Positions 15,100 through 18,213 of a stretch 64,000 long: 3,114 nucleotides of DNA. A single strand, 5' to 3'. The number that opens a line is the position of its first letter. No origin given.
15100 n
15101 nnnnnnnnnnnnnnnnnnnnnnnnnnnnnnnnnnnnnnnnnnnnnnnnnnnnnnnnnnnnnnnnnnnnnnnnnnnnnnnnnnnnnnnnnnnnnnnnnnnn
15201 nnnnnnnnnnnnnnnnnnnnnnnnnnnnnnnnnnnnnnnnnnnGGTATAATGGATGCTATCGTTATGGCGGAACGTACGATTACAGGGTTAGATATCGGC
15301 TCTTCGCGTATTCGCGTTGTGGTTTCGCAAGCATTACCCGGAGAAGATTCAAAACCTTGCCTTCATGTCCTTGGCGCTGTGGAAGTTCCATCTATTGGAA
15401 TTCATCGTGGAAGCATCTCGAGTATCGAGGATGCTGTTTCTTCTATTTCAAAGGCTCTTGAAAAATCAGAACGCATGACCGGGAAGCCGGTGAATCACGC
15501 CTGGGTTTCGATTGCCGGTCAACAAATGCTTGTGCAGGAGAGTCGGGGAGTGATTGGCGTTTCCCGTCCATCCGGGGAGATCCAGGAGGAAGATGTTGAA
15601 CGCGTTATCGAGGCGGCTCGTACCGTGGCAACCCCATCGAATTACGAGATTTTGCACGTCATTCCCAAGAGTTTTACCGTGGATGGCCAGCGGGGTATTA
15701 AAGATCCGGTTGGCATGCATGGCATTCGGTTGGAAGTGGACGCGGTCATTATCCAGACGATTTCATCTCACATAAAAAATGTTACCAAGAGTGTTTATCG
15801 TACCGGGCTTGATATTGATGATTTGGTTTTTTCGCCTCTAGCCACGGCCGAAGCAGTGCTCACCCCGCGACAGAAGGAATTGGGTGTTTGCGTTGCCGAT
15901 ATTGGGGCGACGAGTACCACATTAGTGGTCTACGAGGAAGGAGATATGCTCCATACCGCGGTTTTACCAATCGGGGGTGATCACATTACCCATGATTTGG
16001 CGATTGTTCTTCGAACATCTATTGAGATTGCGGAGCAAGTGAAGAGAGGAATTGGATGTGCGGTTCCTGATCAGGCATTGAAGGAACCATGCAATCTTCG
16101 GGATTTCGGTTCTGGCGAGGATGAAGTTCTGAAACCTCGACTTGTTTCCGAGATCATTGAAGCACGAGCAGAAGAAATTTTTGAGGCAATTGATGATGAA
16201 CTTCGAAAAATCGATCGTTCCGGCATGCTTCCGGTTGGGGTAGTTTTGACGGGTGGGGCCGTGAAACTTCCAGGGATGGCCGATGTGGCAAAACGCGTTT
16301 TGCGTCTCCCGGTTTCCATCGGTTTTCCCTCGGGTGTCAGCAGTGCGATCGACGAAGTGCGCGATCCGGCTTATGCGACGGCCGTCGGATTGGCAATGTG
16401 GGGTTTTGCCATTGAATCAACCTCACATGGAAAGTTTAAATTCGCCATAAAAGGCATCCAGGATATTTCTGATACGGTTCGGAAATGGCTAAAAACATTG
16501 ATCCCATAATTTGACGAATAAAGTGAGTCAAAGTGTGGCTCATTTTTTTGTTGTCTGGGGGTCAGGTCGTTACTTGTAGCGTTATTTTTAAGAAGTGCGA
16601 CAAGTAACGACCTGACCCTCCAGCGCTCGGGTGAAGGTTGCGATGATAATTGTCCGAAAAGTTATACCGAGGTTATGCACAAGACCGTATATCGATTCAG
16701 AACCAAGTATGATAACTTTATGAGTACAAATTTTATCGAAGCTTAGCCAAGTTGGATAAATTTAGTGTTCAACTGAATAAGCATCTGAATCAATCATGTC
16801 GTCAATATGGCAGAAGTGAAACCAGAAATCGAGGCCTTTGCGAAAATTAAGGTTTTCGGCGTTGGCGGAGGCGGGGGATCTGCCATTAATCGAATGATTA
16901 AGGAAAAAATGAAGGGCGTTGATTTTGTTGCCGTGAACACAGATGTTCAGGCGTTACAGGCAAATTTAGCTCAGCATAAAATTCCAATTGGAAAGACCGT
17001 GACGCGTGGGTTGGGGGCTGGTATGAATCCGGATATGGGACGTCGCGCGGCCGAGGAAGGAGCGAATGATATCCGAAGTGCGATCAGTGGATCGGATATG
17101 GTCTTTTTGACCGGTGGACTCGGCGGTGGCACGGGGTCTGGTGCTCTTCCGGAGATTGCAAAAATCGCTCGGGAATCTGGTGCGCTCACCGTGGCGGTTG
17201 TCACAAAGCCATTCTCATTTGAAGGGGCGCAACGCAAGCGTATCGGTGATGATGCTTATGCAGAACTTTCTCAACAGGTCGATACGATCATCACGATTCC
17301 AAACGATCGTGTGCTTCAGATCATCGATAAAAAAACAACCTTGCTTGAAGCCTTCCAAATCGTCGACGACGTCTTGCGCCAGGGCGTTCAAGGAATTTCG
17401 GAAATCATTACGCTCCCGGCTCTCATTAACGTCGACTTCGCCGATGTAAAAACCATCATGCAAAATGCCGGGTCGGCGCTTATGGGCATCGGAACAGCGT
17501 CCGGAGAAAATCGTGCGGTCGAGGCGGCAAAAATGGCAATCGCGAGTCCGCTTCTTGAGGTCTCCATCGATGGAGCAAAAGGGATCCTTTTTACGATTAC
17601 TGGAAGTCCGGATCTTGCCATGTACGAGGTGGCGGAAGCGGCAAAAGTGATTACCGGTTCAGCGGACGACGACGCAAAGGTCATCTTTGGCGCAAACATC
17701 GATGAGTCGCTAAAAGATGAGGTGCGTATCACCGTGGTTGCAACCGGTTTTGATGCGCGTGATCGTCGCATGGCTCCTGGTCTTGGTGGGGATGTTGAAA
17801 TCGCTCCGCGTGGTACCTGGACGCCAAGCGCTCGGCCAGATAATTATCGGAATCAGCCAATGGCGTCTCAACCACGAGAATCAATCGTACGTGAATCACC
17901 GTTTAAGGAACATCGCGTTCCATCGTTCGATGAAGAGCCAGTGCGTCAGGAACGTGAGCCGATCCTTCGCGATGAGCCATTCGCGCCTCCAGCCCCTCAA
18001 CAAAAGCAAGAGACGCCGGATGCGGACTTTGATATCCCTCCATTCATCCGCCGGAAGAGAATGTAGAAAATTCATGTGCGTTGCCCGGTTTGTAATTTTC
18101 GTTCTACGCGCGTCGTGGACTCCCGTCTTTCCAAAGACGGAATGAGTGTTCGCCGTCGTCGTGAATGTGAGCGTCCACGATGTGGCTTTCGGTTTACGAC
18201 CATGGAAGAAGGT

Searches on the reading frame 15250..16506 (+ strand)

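Call 30: search_protein_families(library=pfam, proteins=[window:15250-16506:+], max_evalue=0.001)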
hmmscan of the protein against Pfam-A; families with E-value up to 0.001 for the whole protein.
window:15250-16506:+ (419 aa): 4 families
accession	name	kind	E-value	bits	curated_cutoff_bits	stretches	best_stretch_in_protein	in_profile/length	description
PF14450.12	FtsA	-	7.4e-34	117.3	31.8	1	214-380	1-127/127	Cell division protein FtsA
PF02491.25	SHS2_FTSA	-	8.4e-28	97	25.4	1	90-168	1-78/79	SHS2 domain inserted in FTSA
PF11104.14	PilM_2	-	4.4e-10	39.4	27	1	201-385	170-339/340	Type IV pilus assembly protein PilM;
PF06723.19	MreB_Mbl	-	2.5e-09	36.9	27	1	196-358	130-304/327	MreB/Mbl protein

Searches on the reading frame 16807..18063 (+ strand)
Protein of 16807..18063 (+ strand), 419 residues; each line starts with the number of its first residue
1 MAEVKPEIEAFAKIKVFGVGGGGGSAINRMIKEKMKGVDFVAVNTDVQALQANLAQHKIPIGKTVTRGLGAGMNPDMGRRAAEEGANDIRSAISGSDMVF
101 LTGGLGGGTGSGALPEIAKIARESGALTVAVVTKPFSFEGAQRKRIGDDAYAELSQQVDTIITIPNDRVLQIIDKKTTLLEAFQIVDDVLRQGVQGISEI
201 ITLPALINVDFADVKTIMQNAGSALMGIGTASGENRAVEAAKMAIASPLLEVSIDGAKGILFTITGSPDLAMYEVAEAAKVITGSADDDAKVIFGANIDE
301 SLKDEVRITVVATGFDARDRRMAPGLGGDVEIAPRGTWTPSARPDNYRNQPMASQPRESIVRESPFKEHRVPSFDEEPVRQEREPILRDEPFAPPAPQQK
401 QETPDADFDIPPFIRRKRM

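Call 30: search_protein_families(library=pfam, proteins=[window:16807-18063:+], max_evalue=0.001)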
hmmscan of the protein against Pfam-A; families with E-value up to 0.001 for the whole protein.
window:16807-18063:+ (419 aa): 3 families
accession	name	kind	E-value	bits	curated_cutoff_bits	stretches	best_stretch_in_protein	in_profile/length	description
PF00091.31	Tubulin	-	4e-43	148.4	33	1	13-174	1-190/190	Tubulin/FtsZ family, GTPase domain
PF12327.13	FtsZ_C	-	1.4e-34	118.6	27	1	222-316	1-95/95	FtsZ family, C-terminal domain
PF13809.12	Tubulin_2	-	0.00013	21.8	27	0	70-123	116-188/356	Tubulin like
